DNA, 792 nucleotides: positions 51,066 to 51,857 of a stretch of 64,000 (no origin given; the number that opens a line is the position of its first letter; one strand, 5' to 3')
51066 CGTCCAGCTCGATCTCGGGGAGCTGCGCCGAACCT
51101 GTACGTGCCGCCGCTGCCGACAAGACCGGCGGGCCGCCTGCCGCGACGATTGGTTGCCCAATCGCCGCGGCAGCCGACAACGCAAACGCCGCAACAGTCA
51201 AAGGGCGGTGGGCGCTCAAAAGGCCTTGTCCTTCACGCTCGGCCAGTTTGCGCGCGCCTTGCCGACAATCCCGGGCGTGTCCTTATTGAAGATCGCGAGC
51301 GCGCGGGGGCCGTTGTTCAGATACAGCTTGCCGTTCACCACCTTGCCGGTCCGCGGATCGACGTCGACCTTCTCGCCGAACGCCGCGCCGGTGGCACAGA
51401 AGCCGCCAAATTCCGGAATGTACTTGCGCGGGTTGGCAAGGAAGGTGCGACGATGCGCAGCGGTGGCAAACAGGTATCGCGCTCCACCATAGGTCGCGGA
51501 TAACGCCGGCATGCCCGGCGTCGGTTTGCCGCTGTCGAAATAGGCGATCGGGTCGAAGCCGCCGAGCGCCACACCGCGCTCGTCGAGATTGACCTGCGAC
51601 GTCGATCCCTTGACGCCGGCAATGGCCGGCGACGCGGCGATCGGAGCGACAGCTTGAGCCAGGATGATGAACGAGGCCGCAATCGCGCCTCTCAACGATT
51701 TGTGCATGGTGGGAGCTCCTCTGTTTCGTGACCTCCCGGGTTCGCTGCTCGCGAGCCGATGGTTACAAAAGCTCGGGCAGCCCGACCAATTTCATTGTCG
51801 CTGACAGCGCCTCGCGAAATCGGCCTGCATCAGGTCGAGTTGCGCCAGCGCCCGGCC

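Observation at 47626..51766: Four copies of TGTAACY-N16-CGAAC define a compact ECF sigma regulon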

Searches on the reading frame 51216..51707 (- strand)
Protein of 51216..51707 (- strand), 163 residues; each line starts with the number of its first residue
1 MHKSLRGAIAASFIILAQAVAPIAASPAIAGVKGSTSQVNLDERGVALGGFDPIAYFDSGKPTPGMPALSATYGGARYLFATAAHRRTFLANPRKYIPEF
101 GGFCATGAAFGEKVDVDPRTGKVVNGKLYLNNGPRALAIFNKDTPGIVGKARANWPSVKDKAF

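Call 20: search_protein_families(library=ncbifam, proteins=[window:51216-51707:-], max_evalue=0.001)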
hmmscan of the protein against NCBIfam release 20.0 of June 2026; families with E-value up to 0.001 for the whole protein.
window:51216-51707:- (163 aa): 1 family
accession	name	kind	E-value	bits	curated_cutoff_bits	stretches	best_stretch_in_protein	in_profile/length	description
NF041384.1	YHS_seleno_dom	subfamily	2.1e-33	114.9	70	1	46-156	2-112/113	YHS domain-containing (seleno)protein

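Call 25: find_homologous_proteins(query=window:51216-51707:-, max_evalue=1e-15)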
Query window:51216-51707:- (163 aa): 521 proteins with E <= 1e-15 among 659 candidates; the best 120 are listed.
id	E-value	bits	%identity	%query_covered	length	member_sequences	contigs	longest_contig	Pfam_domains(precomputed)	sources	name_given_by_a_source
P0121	6.7e-101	353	99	100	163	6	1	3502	-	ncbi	-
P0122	5.2e-83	295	79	100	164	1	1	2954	-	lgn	-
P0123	2.3e-81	289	77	100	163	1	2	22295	-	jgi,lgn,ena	-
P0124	6.7e-80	285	75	100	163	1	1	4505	-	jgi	-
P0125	1.1e-78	281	75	100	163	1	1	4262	-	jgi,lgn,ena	-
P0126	2.4e-77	276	74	100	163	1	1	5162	-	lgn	-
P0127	7.8e-77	275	73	100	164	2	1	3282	-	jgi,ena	-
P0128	5.2e-76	272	74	100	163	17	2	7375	PF04945.20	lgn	-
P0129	9.4e-76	271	72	100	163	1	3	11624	-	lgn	-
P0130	1.8e-75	270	73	100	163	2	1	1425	-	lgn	-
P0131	2.2e-75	270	73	100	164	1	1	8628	-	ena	-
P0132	2.8e-75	270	72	100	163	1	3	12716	-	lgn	-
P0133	3.9e-73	263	72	100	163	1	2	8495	-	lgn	-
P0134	5.6e-73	262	70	100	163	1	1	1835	-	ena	-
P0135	2.3e-72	260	82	85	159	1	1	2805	PF04945.20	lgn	-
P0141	1.7e-69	251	69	100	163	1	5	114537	PF04945.20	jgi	jgi:hypothetical protein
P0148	1.1e-67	245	67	100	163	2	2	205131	-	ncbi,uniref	ncbi:YHS domain-containing (seleno)protein [Sphingomonas oligophenolica]|uniref:YHS domain-containin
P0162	1.0e-65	239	65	100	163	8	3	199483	PF04945.20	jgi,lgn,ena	-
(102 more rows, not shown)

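Call 29: find_related_loci(query=A2, collection=metagenome_contigs, flank=4000)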
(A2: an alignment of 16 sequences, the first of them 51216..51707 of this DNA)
Query A2 (163 aa) in metagenome_contigs; peptide patterns used: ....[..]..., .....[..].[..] (x = any residue, [..] = any of these).
600 stretches matched a pattern (row limit reached: there are more); 577 encode a relative of the query (tblastn E <= 1e-3); the best 80 are kept; 80 distinct loci.
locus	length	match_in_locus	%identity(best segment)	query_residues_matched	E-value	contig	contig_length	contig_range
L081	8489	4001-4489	71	1-163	3e-77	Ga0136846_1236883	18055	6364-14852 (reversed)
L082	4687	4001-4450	59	12-161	1e-64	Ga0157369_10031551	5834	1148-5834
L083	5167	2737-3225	63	1-163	1e-64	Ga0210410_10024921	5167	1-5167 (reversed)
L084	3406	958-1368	68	27-163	2e-62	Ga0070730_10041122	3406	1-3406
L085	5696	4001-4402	65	30-163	5e-61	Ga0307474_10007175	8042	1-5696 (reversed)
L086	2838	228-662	61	19-163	8e-59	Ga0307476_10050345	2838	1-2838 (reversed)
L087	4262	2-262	78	77-163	2e-44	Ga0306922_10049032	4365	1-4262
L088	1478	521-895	46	38-162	6e-40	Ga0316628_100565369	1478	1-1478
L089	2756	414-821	52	20-159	2e-39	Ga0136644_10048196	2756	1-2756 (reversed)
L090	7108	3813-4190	52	38-163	1e-37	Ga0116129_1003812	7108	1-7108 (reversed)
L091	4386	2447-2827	48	35-161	2e-37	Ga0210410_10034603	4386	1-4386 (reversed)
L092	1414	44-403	49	42-161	2e-37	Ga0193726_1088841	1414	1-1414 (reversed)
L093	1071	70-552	44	1-162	5e-38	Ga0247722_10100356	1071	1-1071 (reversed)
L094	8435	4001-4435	41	1-161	1e-36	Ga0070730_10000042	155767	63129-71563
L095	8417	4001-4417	47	24-161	1e-35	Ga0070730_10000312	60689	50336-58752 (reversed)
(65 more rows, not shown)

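Call 32: find_encoding_contigs(protein=P0148, flank=4000, max_places=2)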
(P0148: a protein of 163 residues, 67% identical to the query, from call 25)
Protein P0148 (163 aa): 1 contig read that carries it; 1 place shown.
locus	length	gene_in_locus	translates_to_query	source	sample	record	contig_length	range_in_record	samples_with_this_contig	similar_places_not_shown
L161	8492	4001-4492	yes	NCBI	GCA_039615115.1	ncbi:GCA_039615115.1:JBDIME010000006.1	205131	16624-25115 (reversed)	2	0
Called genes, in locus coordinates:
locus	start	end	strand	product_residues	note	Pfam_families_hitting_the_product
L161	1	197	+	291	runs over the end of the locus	PF04542:Sigma70_r2, PF08281:Sigma70_r4_2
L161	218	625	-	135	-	-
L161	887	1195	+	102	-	-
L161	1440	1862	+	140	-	PF07366:SnoaL, PF12680:SnoaL_2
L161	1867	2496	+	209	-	PF00440:TetR_N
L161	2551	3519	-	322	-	PF01738:DLH (weak), PF20434:BD-FAE (weak), PF07859:Abhydrolase_3 (weak)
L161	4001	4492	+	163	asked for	-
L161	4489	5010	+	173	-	PF08534:Redoxin, PF00578:AhpC-TSA, PF00085:Thioredoxin, PF13905:Thioredoxin_8 (weak)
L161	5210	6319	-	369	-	PF13685:Fe-ADH_2 (weak), PF01761:DHQ_synthase, PF24621:DHQS_C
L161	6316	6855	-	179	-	PF13189:Cytidylate_kin2 (faint), PF13238:AAA_18, PF13671:AAA_33 (weak), PF01202:SKI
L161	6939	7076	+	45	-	-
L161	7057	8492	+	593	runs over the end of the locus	-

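Call 33: find_encoding_contigs(protein=P0141, flank=4000, max_places=2)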
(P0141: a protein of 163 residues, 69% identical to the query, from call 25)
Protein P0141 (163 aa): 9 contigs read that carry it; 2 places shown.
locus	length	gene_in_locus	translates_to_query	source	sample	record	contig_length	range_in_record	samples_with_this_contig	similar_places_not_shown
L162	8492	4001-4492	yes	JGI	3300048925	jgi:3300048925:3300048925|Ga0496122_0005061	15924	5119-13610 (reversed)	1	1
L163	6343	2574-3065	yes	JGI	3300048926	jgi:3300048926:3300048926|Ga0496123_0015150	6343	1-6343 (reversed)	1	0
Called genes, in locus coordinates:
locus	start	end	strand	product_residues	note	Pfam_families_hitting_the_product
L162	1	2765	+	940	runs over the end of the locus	PF00486:Trans_reg_C, PF13424:TPR_12 (faint), PF25872:HTH_77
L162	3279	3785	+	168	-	PF03625:DUF302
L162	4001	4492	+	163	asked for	PF04945:YHS (faint)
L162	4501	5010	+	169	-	PF08534:Redoxin, PF00578:AhpC-TSA, PF00085:Thioredoxin, PF13905:Thioredoxin_8 (weak)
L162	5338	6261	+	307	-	PF04143:Sulf_transp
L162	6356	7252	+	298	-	PF00126:HTH_1, PF03466:LysR_substrate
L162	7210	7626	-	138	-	PF02627:CMD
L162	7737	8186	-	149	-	PF00190:Cupin_1 (faint), PF07883:Cupin_2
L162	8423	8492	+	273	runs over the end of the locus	PF00106:adh_short, PF08659:KR (weak), PF13561:adh_short_C2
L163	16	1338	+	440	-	PF13424:TPR_12 (faint)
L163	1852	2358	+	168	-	PF03625:DUF302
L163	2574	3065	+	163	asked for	PF04945:YHS (faint)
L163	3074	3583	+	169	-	PF08534:Redoxin, PF00578:AhpC-TSA, PF00085:Thioredoxin, PF13905:Thioredoxin_8 (weak)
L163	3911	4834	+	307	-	PF04143:Sulf_transp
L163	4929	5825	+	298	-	PF00126:HTH_1, PF03466:LysR_substrate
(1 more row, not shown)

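Call 34: find_encoding_contigs(protein=P0162, flank=4000, max_places=2)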
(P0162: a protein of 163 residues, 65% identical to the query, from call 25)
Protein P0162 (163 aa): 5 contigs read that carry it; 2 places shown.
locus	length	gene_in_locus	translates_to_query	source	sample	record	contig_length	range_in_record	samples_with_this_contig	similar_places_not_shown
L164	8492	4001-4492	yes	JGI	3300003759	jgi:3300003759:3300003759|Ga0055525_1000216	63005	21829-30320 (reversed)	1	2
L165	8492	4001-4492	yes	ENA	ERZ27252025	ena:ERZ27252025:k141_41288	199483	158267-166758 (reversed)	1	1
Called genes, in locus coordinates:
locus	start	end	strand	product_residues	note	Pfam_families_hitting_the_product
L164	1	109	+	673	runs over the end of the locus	PF14508:GH97_N, PF10566:Glyco_hydro_97, PF14509:GH97_C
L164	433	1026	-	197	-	PF07336:ABATE, PF11706:zf-CGNR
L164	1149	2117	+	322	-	PF12146:Hydrolase_4, PF00561:Abhydrolase_1, PF12697:Abhydrolase_6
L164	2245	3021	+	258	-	PF00106:adh_short, PF08659:KR, PF13561:adh_short_C2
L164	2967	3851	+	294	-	PF00702:Hydrolase, PF13419:HAD_2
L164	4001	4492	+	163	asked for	PF04945:YHS (weak)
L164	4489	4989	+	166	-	PF00578:AhpC-TSA, PF08534:Redoxin, PF00085:Thioredoxin, PF13905:Thioredoxin_8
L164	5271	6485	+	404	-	PF14907:NTP_transf_5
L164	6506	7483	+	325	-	PF27840:ScmC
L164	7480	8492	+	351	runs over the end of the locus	PF06325:PrmA, PF13649:Methyltransf_25 (weak)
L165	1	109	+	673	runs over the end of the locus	PF14508:GH97_N, PF10566:Glyco_hydro_97, PF14509:GH97_C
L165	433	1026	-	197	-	PF07336:ABATE, PF11706:zf-CGNR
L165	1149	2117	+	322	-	PF12146:Hydrolase_4, PF00561:Abhydrolase_1, PF12697:Abhydrolase_6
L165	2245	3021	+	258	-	PF00106:adh_short, PF08659:KR, PF13561:adh_short_C2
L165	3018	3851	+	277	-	PF00702:Hydrolase, PF13419:HAD_2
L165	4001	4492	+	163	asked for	PF04945:YHS (weak)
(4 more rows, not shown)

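Call 35: find_encoding_contigs(protein=P0123, flank=4000, max_places=2)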
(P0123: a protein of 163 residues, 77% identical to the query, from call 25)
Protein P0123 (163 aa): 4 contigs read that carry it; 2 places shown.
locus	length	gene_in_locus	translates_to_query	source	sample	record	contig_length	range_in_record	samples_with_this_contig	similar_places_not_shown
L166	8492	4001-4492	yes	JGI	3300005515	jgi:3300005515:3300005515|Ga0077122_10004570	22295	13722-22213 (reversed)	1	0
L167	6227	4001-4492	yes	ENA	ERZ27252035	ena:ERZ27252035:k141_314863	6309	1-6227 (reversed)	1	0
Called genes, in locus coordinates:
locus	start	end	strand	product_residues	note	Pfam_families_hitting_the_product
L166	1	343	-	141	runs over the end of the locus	?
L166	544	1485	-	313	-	PF12852:Cupin_6, PF07883:Cupin_2 (weak), PF00165:HTH_AraC (weak), PF12833:HTH_18, PF00165:HTH_AraC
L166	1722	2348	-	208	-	PF02798:GST_N, PF13417:GST_N_3, PF13409:GST_N_2, PF00043:GST_C (weak), PF14497:GST_C_3 (weak)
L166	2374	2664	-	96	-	PF09981:DUF2218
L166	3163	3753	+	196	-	PF04542:Sigma70_r2, PF08281:Sigma70_r4_2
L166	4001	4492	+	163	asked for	-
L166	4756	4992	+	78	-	-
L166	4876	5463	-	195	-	-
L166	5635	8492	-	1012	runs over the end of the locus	PF07715:Plug, PF00593:TonB_dep_Rec_b-barrel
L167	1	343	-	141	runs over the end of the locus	?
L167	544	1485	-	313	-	PF12852:Cupin_6, PF07883:Cupin_2 (weak), PF00165:HTH_AraC (weak), PF12833:HTH_18, PF00165:HTH_AraC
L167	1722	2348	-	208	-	PF02798:GST_N, PF13417:GST_N_3, PF13409:GST_N_2, PF00043:GST_C (weak), PF14497:GST_C_3 (weak)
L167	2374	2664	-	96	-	PF09981:DUF2218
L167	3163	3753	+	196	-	PF04542:Sigma70_r2, PF08281:Sigma70_r4_2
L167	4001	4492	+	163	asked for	-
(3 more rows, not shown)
